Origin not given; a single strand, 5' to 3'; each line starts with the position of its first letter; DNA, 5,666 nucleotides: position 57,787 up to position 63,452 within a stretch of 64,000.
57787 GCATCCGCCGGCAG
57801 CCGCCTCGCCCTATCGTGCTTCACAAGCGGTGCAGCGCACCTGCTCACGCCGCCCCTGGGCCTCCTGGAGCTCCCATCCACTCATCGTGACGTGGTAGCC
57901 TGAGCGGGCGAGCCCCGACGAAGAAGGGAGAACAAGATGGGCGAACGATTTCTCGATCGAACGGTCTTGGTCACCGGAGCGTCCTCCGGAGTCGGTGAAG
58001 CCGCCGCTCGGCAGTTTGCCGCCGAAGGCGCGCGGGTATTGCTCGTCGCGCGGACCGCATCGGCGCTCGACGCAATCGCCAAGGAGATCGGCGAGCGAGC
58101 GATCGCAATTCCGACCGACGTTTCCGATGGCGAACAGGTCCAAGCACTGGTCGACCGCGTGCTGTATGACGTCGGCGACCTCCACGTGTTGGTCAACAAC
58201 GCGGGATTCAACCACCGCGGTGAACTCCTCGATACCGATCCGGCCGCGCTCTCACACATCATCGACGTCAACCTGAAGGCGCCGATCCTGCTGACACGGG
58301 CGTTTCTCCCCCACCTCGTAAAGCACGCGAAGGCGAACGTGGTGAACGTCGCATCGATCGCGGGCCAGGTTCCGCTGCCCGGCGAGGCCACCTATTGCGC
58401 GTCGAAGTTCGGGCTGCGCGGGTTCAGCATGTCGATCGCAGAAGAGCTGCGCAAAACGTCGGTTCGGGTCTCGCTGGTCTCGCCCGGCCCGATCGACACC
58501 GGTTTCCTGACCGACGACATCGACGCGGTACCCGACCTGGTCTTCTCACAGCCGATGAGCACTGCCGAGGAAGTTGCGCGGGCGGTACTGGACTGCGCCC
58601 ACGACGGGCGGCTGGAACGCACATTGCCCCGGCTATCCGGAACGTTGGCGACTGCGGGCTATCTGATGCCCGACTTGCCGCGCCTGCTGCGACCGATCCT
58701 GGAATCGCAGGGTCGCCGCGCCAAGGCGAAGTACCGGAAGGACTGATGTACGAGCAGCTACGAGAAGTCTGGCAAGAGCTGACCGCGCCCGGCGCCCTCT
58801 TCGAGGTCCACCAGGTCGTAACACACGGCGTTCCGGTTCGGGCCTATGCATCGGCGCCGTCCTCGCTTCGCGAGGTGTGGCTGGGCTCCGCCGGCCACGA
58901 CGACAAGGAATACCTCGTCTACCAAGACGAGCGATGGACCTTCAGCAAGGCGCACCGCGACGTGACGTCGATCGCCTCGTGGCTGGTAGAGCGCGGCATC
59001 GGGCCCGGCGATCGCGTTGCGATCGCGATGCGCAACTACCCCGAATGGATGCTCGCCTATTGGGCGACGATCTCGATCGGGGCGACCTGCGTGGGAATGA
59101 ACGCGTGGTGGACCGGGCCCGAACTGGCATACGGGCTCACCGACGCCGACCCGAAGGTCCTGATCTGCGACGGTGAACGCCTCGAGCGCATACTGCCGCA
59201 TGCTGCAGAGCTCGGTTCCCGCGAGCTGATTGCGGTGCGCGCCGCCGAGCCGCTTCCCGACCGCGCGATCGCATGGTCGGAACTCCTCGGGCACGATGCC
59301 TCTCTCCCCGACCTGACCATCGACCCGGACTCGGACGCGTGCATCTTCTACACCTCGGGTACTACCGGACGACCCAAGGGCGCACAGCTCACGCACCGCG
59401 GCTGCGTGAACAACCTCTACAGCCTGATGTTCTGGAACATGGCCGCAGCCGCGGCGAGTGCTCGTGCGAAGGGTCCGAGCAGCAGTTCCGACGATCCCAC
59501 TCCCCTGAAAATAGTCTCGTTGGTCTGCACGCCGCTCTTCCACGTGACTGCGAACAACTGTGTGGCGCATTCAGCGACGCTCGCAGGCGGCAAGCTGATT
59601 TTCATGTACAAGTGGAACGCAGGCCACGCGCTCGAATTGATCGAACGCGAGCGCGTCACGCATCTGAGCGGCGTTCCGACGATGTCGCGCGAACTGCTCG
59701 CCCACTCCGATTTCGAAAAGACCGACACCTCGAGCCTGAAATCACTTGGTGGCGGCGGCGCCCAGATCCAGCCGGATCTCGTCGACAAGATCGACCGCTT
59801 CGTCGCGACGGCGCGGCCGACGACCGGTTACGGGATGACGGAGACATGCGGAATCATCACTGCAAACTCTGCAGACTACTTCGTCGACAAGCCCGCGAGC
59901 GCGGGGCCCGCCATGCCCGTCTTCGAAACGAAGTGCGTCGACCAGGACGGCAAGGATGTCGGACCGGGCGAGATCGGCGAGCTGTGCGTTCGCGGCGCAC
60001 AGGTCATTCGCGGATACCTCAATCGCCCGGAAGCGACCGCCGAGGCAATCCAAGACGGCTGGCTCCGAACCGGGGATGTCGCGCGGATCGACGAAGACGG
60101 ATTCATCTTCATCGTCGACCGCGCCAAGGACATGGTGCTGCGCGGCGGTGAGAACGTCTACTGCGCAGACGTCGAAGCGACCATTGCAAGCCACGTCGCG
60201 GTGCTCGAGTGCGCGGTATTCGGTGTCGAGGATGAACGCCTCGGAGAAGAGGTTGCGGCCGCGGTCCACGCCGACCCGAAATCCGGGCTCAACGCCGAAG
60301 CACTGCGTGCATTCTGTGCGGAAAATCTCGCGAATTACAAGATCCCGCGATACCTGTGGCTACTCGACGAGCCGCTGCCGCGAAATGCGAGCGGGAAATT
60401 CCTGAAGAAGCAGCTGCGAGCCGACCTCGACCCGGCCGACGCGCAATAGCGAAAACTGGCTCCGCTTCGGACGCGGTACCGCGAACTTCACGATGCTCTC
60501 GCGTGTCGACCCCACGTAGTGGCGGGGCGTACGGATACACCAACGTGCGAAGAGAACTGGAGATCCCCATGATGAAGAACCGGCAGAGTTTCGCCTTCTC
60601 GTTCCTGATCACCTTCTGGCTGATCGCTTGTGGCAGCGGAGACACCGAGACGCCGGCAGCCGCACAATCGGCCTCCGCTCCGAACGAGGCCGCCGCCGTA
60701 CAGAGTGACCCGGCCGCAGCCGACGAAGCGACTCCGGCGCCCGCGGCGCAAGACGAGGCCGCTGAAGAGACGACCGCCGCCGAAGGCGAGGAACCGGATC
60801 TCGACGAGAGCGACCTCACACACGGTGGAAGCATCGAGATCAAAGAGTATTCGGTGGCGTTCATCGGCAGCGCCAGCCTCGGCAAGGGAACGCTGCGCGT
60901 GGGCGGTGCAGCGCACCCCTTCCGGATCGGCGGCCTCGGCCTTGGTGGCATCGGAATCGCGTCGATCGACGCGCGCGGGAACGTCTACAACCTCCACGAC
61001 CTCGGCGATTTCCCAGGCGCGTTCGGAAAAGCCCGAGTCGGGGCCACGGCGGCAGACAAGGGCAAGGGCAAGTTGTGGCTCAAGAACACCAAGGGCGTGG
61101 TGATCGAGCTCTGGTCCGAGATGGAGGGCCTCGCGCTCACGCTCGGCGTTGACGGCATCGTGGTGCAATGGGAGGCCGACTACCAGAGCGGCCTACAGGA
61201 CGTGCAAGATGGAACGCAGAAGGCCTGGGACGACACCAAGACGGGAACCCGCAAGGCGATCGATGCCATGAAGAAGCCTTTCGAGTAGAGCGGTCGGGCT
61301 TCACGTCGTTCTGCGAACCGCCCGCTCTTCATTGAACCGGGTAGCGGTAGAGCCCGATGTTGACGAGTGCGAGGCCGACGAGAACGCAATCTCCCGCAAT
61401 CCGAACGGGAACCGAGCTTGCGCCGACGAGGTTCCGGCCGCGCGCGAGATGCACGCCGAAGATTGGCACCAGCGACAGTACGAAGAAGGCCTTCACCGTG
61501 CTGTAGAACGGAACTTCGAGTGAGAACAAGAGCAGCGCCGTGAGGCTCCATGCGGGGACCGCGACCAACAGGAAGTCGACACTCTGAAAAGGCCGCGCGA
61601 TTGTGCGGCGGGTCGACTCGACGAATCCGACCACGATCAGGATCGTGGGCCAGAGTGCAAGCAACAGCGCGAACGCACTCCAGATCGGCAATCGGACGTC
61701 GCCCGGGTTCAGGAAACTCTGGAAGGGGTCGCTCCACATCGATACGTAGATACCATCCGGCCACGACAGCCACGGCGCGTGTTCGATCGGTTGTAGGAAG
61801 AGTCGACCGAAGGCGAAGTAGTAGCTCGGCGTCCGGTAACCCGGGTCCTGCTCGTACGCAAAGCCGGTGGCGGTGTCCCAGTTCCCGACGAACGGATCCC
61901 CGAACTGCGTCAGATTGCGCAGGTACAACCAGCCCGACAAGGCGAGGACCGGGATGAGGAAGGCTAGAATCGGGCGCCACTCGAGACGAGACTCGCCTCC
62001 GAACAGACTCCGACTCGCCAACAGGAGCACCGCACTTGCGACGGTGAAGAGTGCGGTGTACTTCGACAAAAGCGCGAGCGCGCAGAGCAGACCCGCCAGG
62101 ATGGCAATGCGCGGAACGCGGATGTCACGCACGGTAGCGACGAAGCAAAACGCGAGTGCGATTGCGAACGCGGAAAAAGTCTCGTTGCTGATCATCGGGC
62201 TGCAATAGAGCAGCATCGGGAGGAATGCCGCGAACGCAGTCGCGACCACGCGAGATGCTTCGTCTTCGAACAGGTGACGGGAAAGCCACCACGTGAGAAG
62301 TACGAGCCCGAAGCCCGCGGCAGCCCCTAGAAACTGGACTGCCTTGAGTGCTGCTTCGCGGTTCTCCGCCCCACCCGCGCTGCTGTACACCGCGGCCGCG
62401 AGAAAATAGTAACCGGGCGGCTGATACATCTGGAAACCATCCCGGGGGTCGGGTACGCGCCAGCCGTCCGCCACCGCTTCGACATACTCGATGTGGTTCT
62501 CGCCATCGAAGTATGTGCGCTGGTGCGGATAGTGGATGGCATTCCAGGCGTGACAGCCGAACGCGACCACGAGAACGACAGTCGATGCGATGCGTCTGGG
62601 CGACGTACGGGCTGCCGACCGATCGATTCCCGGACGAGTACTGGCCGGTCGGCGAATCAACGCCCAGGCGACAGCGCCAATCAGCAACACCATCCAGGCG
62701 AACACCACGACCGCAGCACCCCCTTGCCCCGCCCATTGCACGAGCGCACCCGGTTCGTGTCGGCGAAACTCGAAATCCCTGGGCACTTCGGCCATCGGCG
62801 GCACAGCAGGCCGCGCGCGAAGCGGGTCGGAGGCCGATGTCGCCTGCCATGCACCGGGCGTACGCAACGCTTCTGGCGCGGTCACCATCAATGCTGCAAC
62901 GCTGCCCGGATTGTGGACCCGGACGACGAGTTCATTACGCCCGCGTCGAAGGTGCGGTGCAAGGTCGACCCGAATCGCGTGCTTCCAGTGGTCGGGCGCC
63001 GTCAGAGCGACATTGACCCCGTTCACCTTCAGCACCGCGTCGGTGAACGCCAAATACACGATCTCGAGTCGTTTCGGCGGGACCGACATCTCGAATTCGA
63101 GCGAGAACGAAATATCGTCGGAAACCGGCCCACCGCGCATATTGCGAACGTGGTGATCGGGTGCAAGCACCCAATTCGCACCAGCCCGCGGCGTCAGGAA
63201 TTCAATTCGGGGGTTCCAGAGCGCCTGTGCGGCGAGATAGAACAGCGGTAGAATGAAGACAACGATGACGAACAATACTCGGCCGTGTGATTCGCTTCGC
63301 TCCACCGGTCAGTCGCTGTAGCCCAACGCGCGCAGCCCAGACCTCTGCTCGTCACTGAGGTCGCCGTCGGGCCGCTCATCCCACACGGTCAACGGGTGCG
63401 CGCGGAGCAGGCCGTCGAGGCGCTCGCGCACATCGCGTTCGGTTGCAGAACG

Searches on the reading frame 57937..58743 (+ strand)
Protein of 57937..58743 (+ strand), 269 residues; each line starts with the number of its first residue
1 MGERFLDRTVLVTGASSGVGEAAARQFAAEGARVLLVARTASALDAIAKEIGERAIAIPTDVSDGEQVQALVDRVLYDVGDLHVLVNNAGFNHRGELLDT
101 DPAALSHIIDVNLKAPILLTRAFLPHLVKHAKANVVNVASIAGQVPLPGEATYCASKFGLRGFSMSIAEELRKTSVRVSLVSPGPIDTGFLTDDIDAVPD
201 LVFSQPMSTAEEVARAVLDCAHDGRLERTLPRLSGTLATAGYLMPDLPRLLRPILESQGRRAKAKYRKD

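Call 56: search_protein_families(library=pfam, proteins=[window:57937-58743:+], max_evalue=0.001)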
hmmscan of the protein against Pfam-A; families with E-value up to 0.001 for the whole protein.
window:57937-58743:+ (269 aa): 4 families
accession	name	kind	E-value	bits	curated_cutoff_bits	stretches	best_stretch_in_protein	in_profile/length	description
PF00106.31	adh_short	-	5e-57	193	26.6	1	9-192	2-188/195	short chain dehydrogenase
PF13561.12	adh_short_C2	-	7.5e-44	150.5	27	1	14-200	1-189/236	Enoyl-(Acyl carrier protein) reductase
PF08659.16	KR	-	6.2e-12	46.2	22.6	1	9-166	2-162/180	KR domain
PF23441.1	SDR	-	6.2e-05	22.9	27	1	97-190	107-198/258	SDR-like rossmann domain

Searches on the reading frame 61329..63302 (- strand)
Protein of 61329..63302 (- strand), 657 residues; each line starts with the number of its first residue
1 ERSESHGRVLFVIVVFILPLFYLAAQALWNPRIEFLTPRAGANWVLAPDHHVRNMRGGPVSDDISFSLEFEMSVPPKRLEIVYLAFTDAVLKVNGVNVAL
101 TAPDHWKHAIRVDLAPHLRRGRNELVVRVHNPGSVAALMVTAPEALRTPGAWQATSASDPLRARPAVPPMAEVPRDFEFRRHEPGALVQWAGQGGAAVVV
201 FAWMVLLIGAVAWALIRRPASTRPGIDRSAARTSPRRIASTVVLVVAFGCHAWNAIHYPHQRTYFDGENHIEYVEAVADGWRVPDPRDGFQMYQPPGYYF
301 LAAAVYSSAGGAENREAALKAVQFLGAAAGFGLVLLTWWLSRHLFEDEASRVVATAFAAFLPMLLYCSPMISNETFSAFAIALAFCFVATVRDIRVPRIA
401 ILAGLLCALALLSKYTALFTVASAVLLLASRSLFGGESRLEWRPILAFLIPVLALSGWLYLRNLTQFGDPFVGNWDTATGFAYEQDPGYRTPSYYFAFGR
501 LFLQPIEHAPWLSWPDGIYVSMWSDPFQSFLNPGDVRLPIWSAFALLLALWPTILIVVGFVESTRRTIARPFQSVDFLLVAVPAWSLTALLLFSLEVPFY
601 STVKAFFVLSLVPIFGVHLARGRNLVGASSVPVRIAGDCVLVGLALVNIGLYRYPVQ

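Call 56: search_protein_families(library=pfam, proteins=[window:61329-63302:-], max_evalue=0.001)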
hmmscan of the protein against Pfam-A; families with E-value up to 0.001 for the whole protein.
window:61329-63302:- (657 aa): 2 families
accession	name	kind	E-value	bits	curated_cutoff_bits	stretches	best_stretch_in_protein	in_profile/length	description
PF13231.12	PMT_2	-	1e-05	26.3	26.1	1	320-434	22-138/160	Dolichyl-phosphate-mannose-protein mannosyltransferase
PF02366.24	PMT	-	1.7e-05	25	22.7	1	319-431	82-199/245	Dolichyl-phosphate-mannose-protein mannosyltransferase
